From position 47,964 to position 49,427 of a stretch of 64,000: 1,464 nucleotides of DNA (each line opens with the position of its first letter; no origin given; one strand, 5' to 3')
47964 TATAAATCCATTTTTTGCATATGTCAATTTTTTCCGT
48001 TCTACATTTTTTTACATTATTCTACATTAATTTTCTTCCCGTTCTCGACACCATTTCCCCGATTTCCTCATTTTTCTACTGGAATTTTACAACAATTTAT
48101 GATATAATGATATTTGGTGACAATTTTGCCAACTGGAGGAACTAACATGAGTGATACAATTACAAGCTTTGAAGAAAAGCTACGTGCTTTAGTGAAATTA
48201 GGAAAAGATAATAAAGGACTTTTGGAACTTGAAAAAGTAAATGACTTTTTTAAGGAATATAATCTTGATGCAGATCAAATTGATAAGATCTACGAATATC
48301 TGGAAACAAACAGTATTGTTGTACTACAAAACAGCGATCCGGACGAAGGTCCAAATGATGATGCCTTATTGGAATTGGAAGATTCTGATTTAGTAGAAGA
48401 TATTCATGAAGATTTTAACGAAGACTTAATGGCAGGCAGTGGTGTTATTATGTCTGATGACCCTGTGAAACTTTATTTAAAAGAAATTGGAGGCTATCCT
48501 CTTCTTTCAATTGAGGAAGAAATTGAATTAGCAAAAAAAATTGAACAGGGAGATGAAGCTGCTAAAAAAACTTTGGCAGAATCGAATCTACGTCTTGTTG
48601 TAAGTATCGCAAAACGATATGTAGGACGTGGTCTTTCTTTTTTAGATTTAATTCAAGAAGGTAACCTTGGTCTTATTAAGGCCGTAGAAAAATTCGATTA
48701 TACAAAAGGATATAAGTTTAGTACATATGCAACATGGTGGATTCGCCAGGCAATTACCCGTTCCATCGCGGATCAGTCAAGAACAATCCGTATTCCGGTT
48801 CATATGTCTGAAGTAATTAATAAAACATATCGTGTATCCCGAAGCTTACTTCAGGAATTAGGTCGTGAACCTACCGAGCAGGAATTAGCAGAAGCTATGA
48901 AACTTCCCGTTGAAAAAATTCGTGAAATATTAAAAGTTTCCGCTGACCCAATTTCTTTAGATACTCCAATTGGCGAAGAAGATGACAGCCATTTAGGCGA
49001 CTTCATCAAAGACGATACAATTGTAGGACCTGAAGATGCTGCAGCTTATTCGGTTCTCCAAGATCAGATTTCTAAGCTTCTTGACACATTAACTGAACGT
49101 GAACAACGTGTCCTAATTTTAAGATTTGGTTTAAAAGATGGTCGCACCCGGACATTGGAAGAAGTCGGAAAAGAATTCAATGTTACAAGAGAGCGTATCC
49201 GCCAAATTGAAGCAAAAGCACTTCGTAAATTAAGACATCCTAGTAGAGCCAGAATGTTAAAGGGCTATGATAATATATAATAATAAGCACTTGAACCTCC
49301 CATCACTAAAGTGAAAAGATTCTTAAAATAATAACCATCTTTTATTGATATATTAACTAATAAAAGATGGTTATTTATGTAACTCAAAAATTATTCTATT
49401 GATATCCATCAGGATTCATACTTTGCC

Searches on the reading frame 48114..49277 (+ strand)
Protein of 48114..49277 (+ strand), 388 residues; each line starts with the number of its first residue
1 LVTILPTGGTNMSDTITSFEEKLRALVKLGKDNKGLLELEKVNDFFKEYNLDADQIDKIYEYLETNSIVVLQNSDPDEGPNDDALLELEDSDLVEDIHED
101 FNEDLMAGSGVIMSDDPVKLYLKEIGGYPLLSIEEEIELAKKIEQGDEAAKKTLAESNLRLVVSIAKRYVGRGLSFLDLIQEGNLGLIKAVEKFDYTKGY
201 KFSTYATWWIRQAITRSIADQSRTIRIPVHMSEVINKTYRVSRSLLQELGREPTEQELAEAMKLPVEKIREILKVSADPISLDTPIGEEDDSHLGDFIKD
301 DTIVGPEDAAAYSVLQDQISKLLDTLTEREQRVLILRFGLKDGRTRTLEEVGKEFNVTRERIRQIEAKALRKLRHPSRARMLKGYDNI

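Call 73: search_protein_families(library=pfam, proteins=[window:48114-49277:+], max_evalue=0.00001)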
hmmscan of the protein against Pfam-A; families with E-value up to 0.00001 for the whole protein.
window:48114-49277:+ (388 aa): 5 families
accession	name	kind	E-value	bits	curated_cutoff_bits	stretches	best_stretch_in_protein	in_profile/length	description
PF04539.22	Sigma70_r3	-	1.2e-28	99.5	25.3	1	233-309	1-77/78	Sigma-70 region 3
PF04542.20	Sigma70_r2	-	5.7e-25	87.3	24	1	154-224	1-71/71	Sigma-70 region 2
PF04545.22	Sigma70_r4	-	1.2e-20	73.2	24.1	1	322-375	1-50/50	Sigma-70, region 4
PF00140.25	Sigma70_r1_2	-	1.3e-16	60.7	22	1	116-149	1-34/34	Sigma-70 factor, region 1.2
PF03979.19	Sigma70_r1_1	-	5.3e-11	42.8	22.5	1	20-90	4-75/81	Sigma-70 factor, region 1.1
